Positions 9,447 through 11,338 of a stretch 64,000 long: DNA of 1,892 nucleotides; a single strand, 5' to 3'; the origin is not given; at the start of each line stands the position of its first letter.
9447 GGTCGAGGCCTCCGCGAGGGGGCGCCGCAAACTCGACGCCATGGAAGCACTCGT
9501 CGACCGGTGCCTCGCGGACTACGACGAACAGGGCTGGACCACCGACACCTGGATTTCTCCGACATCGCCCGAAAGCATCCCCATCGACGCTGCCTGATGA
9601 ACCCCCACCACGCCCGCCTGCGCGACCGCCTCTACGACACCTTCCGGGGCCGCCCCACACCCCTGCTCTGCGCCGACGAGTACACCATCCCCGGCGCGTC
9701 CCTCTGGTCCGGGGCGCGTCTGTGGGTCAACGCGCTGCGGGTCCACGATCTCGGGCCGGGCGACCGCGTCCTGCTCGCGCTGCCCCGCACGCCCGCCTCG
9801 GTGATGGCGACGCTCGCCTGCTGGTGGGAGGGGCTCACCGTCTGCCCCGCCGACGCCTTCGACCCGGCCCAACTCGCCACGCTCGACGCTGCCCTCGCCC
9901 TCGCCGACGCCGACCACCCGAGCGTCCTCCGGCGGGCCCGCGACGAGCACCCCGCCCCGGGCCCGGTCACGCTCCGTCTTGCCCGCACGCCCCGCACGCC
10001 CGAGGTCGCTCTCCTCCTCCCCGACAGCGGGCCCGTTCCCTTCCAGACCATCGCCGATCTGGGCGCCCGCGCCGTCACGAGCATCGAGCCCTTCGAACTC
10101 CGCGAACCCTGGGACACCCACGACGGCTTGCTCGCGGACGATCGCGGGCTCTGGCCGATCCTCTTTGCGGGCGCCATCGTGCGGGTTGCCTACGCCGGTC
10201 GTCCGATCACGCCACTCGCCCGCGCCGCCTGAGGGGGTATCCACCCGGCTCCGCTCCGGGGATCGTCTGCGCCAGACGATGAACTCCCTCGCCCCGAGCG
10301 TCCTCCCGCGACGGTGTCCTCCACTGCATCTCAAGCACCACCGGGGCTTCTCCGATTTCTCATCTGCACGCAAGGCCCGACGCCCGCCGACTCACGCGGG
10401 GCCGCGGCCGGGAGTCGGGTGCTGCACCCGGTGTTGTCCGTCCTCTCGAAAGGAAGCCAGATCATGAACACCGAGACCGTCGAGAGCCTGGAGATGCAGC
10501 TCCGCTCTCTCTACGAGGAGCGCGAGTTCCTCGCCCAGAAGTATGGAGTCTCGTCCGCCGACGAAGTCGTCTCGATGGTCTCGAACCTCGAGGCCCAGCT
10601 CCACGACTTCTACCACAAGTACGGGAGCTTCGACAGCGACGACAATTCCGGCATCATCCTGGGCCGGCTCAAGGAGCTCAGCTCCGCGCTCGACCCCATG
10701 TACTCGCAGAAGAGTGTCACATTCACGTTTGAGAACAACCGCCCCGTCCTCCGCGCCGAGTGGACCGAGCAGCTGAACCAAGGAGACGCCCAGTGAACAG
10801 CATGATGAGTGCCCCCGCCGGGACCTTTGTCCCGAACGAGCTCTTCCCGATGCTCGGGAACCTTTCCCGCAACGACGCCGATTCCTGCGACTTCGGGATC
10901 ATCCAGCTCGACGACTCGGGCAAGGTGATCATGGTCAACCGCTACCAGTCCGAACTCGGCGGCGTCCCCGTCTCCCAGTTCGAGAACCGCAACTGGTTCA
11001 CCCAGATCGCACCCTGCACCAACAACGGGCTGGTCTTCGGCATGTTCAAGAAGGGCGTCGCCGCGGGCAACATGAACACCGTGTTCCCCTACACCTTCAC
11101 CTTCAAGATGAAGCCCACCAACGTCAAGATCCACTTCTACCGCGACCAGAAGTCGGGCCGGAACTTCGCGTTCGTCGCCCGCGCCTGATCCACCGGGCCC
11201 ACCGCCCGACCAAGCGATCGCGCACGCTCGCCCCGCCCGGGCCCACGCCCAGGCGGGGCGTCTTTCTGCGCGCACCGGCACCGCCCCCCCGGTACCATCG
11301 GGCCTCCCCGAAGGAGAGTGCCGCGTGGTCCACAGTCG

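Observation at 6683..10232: Overlapping radical SAM / HpaB-like monooxygenase / ligase-fragment operon just upstream of pyp, with no TAL or full-length pCL nearby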

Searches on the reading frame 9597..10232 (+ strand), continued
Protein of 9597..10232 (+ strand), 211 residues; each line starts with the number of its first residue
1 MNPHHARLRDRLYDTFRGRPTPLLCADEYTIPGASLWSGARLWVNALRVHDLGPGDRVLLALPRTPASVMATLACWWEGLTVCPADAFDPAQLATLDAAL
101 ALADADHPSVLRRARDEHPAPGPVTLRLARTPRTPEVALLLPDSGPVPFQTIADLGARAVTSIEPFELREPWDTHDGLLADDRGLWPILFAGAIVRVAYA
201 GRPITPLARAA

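Call 82: search_protein_families(library=ncbifam, proteins=[L018:9935-11377:+, L018:11399-12970:+], max_evalue=1e-10)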
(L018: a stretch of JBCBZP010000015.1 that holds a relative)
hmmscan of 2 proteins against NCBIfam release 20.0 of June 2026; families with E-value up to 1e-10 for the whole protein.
L018:9935-11377:+ (480 aa): 19 families
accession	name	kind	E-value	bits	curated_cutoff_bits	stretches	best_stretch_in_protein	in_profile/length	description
TIGR01923.1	menE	equivalog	4.8e-22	78.4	330.15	1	59-375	13-344/442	o-succinylbenzoate--CoA ligase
NF004837.0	PRK06187.1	subfamily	4.1e-19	68.2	476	1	155-373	173-416/531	long-chain-fatty-acid--CoA ligase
NF005291.0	PRK06814.1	equivalog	7.8e-19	67.1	1349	1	152-383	793-1037/1140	acyl-[ACP]--phospholipid O-acyltransferase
TIGR01733.1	AA-adenyl-dom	subfamily_domain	5.4e-18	65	317.4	1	61-385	15-385/409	amino acid adenylation domain-containing protein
NF004114.0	PRK05605.1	equivalog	1.6e-16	59.8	766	1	151-372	220-462/575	long-chain-fatty-acid--CoA ligase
NF009233.0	PRK12583.1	subfamily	1.7e-16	59.7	832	1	157-303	206-357/558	fatty acid CoA ligase family protein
NF006386.0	PRK08633.1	equivalog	2.3e-16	58.7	1221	1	153-406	783-1068/1147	acyl-[ACP]--phospholipid O-acyltransferase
NF006539.0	PRK09029.1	equivalog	2.9e-16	59.4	494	1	59-412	42-386/458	o-succinylbenzoate--CoA ligase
NF005801.1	PRK07656.1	equivalog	6.9e-16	58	657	1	136-377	148-402/500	FadD3 family acyl-CoA ligase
NF006572.0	PRK09088.1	equivalog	4.1e-13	48.8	696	0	63-302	46-294/491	acyl-CoA synthetase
NF058661.1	cispen_AMP_AmcH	equivalog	4.6e-13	48.4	370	1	56-306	28-284/458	adenylate-forming 2-oxoglutaryl-ACP ligase AmcH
NF004511.1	PRK05852.1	equivalog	5.1e-13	48.5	650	1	112-371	118-396/505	FadD7 family fatty acid--CoA ligase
NF005307.0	PRK06839.1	equivalog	2e-12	46.5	748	1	158-377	155-392/496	o-succinylbenzoate--CoA ligase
NF005714.0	PRK07529.1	subfamily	2.9e-12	45.7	632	0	152-378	218-475/640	acyl-CoA synthetase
NF005702.0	PRK07514.1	subfamily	3.6e-12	45.4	558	0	151-378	156-400/506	malonyl-CoA synthase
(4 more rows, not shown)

L018:11399-12970:+ (523 aa): 8 families
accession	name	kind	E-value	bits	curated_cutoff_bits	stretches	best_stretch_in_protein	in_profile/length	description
NF006871.0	PRK09367.1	subfamily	1.2e-111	373.9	524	1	41-517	10-491/505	histidine ammonia-lyase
TIGR01225.1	hutH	equivalog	1.2e-104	350.6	539.15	1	41-516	7-487/506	histidine ammonia-lyase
NF053541.1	FlxA_rubin_TAL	equivalog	1.6e-83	280.8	700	1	81-475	42-451/498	flexirubin biosynthesis tyrosine ammonia-lyase FlxA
TIGR03832.1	Tyr_2_3_mutase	equivalog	1.8e-83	280.8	501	2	300-516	290-505/507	tyrosine 2,3-aminomutase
TIGR04475.1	Phe_D_beta_mut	equivalog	4.2e-81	273.1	800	2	63-289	34-260/510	phenylalanine aminomutase (D-beta-phenylalanine forming)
NF041222.1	BagA_FevW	exception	2.5e-68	231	1000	2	74-289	44-259/529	bagremycin/ferroverdin biosynthesis tyrosine ammonia-lyase BagA/FevW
TIGR01226.1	phe_am_lyase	equivalog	3.3e-60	204.1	519.15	1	40-480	38-502/680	phenylalanine ammonia-lyase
TIGR04473.1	taxol_Phe_23mut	exception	1.2e-47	162.6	1250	1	56-480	50-498/687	phenylalanine aminomutase (L-beta-phenylalanine forming)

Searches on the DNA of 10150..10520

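Call 64: search_rna_families(source=window, start=10150, end=10520, threshold=evalue, max_evalue=1)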
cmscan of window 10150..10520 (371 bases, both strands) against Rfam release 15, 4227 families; matches with E-value up to 1: 0.
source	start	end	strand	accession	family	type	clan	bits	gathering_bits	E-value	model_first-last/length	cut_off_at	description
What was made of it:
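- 10233..10463 (+): Conserved intergenic region with a promoter-like motif: CTCAAGC, a 16-nt spacer, then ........, at 10330-10358. It is probably the p110-pyp promoter and leader. There is no Rfam match (call 64).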

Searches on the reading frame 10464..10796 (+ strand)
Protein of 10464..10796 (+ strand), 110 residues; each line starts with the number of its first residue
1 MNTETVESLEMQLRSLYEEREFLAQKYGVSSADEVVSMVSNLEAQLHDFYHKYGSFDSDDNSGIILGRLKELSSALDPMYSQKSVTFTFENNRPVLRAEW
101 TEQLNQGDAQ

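Call 3: search_protein_families(library=pfam, proteins=[window:10464-10796:+], max_evalue=0.01)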
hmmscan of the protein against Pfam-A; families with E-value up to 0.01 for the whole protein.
window:10464-10796:+ (110 aa): 0 families

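Call 4: search_protein_families(library=ncbifam, proteins=[window:10464-10796:+], max_evalue=0.01)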
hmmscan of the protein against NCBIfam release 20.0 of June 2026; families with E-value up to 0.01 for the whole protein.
window:10464-10796:+ (110 aa): 0 families
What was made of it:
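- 10464..10796 (+): p110, a 110-aa protein of unknown family. It is the constant upstream partner of pyp in this clade. It has no Pfam or NCBIfam match (calls 3, 4).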

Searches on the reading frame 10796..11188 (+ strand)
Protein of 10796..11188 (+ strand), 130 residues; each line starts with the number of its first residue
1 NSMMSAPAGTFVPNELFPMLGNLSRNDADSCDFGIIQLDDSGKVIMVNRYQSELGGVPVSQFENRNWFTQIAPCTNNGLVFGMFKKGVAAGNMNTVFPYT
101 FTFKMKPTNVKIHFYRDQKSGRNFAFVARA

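Call 3: search_protein_families(library=pfam, proteins=[window:10799-11188:+], max_evalue=0.01)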
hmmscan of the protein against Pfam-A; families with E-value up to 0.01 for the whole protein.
window:10799-11188:+ (129 aa): 0 families

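Call 4: search_protein_families(library=ncbifam, proteins=[window:10799-11188:+], max_evalue=0.01)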
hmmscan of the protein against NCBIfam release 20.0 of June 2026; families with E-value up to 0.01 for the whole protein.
window:10799-11188:+ (129 aa): 1 family
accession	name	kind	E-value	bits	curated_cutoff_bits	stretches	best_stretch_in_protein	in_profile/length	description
TIGR02373.1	photo_yellow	equivalog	2.8e-25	88.8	143.05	1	18-128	13-123/124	photoactive yellow protein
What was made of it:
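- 10793..11188 (+): PYP homologue, 131 aa. Cys69 is kept, but the pocket has Val42, Gln46, Trp62 and Phe119. TIGR02373 gives 88.8 bits against a cut-off of 143.05 (call 4).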

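Call 72: search_protein_representatives(protein=window:10796-11188:+)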
Query: 130 residues. Proteins with E-value up to 0.001 (for the whole library): 638; up to 1e-10: 151; up to 1e-30: 5. The best 150 are listed.
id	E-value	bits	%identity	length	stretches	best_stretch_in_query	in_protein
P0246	1.2e-59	216.3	30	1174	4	15-128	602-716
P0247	6.4e-50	184.8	65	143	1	6-130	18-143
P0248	4.3e-36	140.1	48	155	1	7-130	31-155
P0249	9.6e-35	135.8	52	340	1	6-127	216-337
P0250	1.2e-33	132.2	47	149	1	5-130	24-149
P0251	3.8e-30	120.9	44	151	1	7-126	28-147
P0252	3.9e-30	120.9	47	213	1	11-127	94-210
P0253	1.6e-29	118.9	44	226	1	5-128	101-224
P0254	3.2e-29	117.9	46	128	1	11-128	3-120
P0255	2.3e-28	115.1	42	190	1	9-128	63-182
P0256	2.1e-27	112.0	44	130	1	8-127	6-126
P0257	6.0e-27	110.6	46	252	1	20-130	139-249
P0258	1.7e-26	109.1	43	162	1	5-119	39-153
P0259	3.4e-26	108.1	45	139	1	11-123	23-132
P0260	2.5e-25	105.3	42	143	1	11-130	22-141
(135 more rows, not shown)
